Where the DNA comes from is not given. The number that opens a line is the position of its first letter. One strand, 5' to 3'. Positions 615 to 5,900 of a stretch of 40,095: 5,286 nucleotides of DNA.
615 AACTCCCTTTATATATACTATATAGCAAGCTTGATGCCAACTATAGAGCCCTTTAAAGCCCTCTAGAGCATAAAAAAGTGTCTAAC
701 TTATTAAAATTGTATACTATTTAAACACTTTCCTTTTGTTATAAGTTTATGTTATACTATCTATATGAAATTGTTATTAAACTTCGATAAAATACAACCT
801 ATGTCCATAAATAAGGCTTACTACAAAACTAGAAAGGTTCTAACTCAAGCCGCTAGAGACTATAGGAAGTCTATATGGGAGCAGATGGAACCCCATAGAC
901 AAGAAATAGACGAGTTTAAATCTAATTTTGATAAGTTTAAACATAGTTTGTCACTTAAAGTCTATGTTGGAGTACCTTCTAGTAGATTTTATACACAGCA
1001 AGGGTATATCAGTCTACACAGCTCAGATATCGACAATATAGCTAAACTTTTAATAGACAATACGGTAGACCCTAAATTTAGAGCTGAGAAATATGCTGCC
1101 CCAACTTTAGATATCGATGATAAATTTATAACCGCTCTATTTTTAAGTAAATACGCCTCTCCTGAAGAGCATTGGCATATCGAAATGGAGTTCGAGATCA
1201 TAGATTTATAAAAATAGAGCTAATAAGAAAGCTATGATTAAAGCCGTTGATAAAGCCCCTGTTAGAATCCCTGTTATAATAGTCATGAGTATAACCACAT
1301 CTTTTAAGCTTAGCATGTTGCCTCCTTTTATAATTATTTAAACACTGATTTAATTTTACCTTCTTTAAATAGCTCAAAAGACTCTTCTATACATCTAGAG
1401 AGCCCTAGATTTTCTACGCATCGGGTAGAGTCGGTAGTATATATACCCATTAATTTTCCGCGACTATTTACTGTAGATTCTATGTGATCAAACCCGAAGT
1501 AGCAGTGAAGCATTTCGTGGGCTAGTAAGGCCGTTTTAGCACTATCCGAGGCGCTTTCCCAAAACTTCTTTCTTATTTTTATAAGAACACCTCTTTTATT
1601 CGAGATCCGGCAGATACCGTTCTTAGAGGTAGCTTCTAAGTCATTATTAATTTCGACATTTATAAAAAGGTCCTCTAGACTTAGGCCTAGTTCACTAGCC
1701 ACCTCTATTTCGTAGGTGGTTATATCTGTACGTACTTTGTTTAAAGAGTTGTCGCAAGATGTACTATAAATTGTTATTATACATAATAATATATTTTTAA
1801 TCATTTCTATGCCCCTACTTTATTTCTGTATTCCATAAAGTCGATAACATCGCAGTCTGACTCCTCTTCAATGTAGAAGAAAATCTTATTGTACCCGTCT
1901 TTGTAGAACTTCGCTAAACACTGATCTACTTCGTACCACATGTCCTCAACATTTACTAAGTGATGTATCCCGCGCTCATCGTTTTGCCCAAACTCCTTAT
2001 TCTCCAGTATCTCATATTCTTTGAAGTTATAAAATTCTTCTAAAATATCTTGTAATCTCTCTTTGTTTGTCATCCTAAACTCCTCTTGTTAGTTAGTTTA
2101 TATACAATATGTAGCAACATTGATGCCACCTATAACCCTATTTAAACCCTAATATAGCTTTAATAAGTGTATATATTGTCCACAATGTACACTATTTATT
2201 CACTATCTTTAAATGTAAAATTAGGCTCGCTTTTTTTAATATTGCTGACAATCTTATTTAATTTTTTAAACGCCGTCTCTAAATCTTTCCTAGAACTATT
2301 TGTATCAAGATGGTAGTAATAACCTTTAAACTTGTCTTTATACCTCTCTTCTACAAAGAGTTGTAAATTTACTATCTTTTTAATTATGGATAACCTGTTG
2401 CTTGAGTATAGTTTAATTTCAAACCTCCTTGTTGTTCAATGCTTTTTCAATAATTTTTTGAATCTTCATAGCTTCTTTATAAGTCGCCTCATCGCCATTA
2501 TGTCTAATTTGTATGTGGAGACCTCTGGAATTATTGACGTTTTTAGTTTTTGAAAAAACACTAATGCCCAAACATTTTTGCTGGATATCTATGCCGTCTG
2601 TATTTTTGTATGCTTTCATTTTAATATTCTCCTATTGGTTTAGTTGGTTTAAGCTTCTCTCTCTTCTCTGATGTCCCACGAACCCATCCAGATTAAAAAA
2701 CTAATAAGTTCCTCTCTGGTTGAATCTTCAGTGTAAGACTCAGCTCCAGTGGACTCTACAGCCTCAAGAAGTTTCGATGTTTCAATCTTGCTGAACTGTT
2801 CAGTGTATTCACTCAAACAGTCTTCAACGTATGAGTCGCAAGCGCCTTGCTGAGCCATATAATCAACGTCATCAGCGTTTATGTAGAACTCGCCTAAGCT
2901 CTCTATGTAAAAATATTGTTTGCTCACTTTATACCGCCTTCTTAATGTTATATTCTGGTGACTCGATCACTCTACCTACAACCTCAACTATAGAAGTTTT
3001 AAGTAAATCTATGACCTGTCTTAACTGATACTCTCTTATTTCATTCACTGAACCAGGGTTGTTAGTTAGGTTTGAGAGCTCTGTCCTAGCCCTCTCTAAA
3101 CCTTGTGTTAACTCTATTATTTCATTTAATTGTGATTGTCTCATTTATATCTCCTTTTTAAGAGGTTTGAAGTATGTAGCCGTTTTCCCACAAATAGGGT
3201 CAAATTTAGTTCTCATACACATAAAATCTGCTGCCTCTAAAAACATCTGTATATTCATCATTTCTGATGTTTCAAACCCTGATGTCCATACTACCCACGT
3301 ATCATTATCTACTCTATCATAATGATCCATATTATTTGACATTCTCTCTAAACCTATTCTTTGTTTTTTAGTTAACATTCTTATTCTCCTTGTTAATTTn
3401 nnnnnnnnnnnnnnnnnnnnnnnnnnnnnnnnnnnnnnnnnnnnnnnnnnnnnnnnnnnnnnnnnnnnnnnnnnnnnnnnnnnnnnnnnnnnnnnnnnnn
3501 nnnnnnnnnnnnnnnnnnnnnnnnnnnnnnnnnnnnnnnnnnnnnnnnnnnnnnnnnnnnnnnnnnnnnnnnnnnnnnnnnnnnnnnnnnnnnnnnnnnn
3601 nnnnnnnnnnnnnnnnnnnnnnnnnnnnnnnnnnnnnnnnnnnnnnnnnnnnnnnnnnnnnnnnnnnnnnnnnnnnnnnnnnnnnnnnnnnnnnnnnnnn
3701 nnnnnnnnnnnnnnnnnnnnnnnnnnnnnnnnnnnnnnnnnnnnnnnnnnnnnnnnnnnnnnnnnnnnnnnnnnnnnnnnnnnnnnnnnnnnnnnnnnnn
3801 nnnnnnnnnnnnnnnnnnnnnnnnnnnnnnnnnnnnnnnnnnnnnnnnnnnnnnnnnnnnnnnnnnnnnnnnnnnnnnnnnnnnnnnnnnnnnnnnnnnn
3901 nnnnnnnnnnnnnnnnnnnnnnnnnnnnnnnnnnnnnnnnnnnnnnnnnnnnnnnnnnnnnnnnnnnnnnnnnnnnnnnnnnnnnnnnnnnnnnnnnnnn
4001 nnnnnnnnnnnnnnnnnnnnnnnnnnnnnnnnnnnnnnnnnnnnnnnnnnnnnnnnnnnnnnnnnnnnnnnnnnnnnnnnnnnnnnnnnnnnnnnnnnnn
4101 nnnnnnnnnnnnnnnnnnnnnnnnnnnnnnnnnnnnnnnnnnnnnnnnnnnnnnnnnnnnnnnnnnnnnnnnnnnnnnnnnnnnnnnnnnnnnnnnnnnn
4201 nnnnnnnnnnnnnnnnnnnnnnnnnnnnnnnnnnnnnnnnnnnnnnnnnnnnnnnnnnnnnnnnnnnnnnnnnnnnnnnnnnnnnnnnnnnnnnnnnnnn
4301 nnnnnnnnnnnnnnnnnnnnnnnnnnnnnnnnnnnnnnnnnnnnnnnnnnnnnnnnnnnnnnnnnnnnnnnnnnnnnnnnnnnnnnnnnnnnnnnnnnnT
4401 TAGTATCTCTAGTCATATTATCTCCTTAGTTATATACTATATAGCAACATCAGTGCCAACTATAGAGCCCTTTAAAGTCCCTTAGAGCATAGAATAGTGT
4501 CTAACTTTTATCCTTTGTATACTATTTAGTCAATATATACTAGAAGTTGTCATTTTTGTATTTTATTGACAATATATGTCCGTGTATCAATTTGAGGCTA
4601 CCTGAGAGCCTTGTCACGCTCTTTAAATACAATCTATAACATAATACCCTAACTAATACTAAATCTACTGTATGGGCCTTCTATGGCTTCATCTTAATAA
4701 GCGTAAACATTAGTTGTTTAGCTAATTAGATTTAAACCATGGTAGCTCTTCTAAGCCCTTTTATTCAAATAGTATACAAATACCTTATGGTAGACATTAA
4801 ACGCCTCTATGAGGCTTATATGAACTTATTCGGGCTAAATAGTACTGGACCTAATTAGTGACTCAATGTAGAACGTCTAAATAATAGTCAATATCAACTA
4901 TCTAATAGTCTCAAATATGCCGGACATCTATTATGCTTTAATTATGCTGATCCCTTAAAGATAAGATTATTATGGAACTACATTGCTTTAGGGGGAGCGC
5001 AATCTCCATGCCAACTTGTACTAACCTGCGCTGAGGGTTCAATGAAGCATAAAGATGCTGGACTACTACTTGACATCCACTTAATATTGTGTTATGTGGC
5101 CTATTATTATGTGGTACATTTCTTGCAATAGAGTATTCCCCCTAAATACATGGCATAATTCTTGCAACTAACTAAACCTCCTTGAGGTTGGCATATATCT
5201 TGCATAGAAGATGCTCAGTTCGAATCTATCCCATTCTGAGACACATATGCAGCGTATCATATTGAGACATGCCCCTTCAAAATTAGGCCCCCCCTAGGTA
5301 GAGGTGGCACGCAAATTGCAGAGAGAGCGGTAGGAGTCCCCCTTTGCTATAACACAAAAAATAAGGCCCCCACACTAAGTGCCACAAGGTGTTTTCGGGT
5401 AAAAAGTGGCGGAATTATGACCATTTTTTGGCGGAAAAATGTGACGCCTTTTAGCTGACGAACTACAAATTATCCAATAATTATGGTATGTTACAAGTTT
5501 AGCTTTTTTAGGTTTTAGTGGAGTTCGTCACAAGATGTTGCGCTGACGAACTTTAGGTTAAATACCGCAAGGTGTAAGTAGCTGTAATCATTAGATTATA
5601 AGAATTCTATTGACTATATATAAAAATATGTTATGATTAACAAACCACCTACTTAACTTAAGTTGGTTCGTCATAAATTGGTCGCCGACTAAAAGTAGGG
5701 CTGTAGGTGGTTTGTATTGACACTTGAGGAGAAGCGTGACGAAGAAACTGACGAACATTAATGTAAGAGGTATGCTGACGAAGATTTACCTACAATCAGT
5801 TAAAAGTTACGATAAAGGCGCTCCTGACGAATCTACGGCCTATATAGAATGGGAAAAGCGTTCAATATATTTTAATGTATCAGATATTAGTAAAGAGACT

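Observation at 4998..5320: Divergent and tandem sigma54-type promoters in an ORF-free 1.3-kb control region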

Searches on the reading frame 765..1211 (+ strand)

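Call 25: search_protein_families(library=pfam, proteins=[window:765-1211:+], max_evalue=0.05)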
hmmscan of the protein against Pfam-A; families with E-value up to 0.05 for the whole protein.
window:765-1211:+ (148 aa): 2 families
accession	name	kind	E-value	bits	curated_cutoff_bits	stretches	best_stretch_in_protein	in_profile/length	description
PF05866.16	RusA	-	0.0021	19.1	22.8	1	15-98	7-91/124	Endodeoxyribonuclease RusA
PF16087.11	DUF4817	-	0.0051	16.9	22.6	1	17-56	10-49/55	Helix-turn-helix domain (DUF4817)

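Call 66: search_protein_families(library=phrogs, proteins=[window:765-1211:+], max_evalue=0.001)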
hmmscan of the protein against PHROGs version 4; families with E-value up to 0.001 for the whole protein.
window:765-1211:+ (148 aa): 1 family
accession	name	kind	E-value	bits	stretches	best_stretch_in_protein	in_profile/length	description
phrog_11573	-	unknown function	1.5e-05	26.3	0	9-100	6-75/110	-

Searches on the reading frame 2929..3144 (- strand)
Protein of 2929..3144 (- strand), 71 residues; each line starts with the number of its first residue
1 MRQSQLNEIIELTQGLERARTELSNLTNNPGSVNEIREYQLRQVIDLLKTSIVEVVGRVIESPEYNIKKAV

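Call 25: search_protein_families(library=pfam, proteins=[window:2929-3144:-], max_evalue=0.05)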
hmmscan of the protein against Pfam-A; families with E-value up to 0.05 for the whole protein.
window:2929-3144:- (71 aa): 1 family
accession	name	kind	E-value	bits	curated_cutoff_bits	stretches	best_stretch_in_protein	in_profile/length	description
PF00727.23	IL4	-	0.039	14.5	23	1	8-52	69-111/116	Interleukin 4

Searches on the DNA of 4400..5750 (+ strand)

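Call 5: search_dna_similar(query=window:4400-5750:+, collection=phages, mode=distant)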
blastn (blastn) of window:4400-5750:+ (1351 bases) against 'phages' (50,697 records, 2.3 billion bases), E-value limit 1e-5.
No match.
